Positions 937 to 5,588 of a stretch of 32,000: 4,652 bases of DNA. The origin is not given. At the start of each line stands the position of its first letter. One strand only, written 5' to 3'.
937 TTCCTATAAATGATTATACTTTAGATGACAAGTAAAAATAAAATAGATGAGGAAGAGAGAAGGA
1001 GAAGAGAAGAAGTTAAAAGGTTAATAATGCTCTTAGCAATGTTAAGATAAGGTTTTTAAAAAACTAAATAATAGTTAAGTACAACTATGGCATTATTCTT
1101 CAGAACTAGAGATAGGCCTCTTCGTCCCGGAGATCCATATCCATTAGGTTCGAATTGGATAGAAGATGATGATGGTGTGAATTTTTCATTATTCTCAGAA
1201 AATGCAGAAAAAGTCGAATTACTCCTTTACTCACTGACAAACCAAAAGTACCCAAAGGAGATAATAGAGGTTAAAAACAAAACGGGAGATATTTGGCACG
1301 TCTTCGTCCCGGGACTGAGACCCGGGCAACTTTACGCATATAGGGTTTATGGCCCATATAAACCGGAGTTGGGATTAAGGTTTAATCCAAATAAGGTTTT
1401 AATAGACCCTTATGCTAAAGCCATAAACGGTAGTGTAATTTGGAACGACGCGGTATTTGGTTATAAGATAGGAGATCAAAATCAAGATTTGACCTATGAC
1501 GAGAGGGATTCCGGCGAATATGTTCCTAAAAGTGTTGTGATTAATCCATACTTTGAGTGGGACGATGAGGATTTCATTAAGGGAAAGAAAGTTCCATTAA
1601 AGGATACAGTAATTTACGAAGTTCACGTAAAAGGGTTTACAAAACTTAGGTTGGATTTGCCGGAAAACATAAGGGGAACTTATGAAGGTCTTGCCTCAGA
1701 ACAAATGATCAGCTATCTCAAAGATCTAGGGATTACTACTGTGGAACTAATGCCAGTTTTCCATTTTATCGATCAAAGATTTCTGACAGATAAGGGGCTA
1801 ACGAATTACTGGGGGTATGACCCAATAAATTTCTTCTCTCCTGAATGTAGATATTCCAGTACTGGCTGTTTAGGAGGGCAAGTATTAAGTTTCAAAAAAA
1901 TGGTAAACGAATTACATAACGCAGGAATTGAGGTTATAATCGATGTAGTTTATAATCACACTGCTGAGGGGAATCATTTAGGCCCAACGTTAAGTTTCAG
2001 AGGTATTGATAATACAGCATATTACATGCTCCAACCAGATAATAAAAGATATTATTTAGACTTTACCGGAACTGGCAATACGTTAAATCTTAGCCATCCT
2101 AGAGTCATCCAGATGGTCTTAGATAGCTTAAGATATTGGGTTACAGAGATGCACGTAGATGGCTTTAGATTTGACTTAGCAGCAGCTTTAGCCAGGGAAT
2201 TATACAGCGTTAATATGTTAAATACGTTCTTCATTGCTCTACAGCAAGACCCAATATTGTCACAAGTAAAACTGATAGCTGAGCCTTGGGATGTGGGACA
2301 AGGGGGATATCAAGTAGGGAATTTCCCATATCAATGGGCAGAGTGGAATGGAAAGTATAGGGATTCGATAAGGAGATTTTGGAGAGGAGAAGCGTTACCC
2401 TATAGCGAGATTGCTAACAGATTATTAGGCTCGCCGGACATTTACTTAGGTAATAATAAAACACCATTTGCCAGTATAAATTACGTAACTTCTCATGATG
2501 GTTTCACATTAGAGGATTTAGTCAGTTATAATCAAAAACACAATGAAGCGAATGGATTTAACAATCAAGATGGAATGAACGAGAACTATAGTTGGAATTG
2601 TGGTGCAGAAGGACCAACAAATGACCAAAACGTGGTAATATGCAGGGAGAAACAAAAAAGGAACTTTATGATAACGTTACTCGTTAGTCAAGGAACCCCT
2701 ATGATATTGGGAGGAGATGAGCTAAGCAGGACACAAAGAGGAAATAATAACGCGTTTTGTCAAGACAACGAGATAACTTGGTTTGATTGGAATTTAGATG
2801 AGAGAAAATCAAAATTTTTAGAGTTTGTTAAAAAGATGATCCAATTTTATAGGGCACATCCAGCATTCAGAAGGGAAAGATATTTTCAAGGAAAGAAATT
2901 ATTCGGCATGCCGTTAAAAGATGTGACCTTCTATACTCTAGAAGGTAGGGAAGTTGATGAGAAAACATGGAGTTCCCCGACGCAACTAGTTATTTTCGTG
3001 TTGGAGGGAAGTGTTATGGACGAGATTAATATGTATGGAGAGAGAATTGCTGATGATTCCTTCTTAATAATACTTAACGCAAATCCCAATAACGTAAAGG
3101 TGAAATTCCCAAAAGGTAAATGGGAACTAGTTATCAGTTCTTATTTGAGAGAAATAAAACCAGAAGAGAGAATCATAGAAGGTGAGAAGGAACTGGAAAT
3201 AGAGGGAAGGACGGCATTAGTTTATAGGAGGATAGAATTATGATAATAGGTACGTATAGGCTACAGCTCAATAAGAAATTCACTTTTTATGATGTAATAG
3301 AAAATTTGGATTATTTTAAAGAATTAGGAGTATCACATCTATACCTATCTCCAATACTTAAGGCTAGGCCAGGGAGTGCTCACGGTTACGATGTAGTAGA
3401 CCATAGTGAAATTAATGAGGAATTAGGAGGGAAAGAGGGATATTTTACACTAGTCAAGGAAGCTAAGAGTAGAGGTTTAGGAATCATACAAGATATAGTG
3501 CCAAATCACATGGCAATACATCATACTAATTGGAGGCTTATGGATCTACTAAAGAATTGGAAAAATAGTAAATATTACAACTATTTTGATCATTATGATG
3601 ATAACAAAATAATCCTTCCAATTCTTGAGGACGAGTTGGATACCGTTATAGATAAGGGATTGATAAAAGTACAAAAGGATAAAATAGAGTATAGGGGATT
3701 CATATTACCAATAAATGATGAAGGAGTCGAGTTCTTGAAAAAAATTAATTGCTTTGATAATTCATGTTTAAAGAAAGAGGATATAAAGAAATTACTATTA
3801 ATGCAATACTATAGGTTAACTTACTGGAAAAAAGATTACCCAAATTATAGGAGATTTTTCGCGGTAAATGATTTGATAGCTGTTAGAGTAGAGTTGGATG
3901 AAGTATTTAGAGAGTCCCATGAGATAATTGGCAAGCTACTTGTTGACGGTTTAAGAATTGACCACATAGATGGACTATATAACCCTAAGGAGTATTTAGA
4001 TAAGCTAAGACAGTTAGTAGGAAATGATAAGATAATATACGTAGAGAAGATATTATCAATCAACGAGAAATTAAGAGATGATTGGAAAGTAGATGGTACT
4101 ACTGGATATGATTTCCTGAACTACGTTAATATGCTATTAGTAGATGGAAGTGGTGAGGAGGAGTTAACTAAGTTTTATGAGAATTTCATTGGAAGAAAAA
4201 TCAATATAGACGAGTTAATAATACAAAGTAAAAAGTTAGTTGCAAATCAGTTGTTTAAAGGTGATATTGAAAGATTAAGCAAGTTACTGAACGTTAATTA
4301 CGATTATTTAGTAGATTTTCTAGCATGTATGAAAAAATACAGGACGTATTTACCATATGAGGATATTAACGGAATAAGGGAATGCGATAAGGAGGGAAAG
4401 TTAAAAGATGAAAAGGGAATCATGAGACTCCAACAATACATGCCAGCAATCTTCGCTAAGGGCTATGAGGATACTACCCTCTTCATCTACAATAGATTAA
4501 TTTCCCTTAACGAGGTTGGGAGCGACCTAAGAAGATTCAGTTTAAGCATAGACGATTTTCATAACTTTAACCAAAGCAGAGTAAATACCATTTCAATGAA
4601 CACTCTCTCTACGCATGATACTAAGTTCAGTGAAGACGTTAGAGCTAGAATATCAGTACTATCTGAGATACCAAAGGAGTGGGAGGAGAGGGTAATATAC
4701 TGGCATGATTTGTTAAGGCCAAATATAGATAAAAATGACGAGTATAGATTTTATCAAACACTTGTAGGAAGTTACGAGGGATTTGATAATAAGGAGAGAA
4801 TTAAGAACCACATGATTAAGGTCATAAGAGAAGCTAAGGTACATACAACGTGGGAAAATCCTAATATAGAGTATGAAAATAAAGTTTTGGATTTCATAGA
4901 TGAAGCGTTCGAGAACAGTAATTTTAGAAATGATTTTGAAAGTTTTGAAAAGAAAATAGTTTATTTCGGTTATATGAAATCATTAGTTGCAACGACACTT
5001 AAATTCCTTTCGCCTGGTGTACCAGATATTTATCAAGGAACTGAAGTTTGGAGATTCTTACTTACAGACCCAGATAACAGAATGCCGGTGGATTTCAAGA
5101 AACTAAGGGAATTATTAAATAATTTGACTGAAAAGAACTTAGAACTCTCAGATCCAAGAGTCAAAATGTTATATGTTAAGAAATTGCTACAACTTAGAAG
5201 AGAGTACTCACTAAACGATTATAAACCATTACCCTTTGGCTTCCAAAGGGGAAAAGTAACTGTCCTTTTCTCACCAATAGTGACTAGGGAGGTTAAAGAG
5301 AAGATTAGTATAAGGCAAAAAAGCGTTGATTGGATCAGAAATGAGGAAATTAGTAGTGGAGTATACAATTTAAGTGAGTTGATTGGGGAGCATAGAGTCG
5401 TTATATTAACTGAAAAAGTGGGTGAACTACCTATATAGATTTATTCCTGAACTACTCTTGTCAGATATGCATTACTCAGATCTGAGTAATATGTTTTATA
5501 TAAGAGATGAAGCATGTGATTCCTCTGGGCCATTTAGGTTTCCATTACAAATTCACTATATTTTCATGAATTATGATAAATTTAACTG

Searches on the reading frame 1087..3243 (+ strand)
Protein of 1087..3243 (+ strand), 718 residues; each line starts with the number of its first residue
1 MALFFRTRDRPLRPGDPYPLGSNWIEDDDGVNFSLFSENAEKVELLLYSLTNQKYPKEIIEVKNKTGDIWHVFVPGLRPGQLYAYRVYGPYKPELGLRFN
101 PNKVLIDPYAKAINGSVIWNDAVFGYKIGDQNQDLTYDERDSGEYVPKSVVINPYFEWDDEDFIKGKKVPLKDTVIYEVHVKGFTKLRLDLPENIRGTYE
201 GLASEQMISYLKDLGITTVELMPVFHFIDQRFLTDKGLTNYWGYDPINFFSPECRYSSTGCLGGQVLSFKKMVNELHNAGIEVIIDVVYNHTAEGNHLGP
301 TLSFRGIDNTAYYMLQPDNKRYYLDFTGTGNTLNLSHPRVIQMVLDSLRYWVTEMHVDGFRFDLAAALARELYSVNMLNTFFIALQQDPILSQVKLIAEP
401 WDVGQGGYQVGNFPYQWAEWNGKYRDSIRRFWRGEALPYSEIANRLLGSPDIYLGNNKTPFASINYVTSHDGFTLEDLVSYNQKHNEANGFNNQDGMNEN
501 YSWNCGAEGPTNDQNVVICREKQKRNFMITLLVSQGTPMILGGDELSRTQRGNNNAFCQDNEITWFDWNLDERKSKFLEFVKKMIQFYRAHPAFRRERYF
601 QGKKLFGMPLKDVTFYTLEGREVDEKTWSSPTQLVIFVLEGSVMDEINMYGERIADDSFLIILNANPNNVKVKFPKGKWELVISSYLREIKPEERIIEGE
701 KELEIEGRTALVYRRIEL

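Call 14: search_protein_families(library=pfam, proteins=[window:1087-3243:+])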
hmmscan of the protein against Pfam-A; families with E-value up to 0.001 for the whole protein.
window:1087-3243:+ (718 aa): 2 families
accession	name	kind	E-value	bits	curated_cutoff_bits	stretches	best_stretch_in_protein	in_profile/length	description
PF02922.24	CBM_48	-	6.3e-20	71.7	22.4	1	19-110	1-83/83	Carbohydrate-binding module 48 (Isoamylase N-terminal domain)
PF00128.31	Alpha-amylase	-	2.8e-18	66.8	22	1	197-561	16-370/446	Alpha amylase, catalytic domain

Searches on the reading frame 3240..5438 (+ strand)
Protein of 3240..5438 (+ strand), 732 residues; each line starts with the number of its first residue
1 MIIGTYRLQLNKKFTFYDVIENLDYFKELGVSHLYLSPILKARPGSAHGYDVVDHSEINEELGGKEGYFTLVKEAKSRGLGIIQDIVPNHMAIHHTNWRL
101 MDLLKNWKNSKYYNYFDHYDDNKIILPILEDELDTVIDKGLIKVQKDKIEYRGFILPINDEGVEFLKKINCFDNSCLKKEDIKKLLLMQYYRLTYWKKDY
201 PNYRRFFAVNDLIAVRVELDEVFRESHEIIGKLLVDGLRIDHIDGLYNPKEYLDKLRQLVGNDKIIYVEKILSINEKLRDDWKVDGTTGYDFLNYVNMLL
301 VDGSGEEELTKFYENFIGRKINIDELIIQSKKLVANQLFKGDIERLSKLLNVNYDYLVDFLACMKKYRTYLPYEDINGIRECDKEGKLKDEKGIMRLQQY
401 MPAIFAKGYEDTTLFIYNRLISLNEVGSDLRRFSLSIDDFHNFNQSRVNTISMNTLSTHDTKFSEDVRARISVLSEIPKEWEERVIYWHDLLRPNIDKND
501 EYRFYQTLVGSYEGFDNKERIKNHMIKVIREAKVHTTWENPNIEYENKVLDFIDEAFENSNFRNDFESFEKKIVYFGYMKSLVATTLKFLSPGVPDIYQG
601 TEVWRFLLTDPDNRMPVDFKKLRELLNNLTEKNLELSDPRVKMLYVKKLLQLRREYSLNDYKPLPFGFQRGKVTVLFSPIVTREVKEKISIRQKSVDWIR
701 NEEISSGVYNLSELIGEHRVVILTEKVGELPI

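Call 14: search_protein_families(library=pfam, proteins=[window:3240-5438:+])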
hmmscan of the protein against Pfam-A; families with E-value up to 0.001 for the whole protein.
window:3240-5438:+ (732 aa): 1 family
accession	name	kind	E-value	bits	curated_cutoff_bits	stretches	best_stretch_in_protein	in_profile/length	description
PF00128.31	Alpha-amylase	-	5.3e-22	79.1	22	1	19-137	21-115/446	Alpha amylase, catalytic domain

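Call 37: find_encoding_contigs(protein=window:3240-5438:+, flank=4000, max_places=10)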
Protein window:3240-5438:+ (732 aa): 23 contigs read that carry it; 3 places shown.
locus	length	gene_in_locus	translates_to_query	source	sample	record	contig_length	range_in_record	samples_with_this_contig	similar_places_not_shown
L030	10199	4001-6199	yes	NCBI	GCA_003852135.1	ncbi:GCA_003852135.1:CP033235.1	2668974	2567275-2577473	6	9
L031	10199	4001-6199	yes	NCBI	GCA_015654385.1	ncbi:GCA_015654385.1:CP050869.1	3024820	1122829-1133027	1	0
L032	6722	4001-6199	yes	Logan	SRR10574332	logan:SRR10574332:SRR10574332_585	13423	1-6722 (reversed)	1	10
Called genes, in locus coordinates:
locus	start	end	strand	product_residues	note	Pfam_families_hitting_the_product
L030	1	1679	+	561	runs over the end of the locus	PF02922:CBM_48 (weak), PF00128:Alpha-amylase, PF09071:Alpha-amyl_C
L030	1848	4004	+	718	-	PF02922:CBM_48, PF00128:Alpha-amylase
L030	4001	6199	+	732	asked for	PF00128:Alpha-amylase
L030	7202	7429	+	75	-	-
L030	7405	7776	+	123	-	PF01850:PIN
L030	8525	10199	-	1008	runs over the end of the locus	PF26549:Tricorn_N, PF24797:Beta-prop_WDR35_TULP_N (faint), PF26550:Tricorn_2nd, PF07676:PD40 (weak), PF14684:Tricorn_C1, PF14685:PDZ_Tricorn, PF03572:Peptidase_S41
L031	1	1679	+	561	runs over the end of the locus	PF02922:CBM_48 (weak), PF00128:Alpha-amylase, PF09071:Alpha-amyl_C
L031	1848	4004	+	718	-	PF02922:CBM_48, PF00128:Alpha-amylase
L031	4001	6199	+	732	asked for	PF00128:Alpha-amylase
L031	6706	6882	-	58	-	-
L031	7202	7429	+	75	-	-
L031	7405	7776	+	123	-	PF01850:PIN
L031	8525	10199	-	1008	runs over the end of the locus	PF26549:Tricorn_N, PF24797:Beta-prop_WDR35_TULP_N (faint), PF26550:Tricorn_2nd, PF07676:PD40 (weak), PF14684:Tricorn_C1, PF14685:PDZ_Tricorn, PF03572:Peptidase_S41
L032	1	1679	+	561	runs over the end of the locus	PF02922:CBM_48 (weak), PF00128:Alpha-amylase, PF09071:Alpha-amyl_C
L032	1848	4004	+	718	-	PF02922:CBM_48, PF00128:Alpha-amylase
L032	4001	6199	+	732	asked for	PF00128:Alpha-amylase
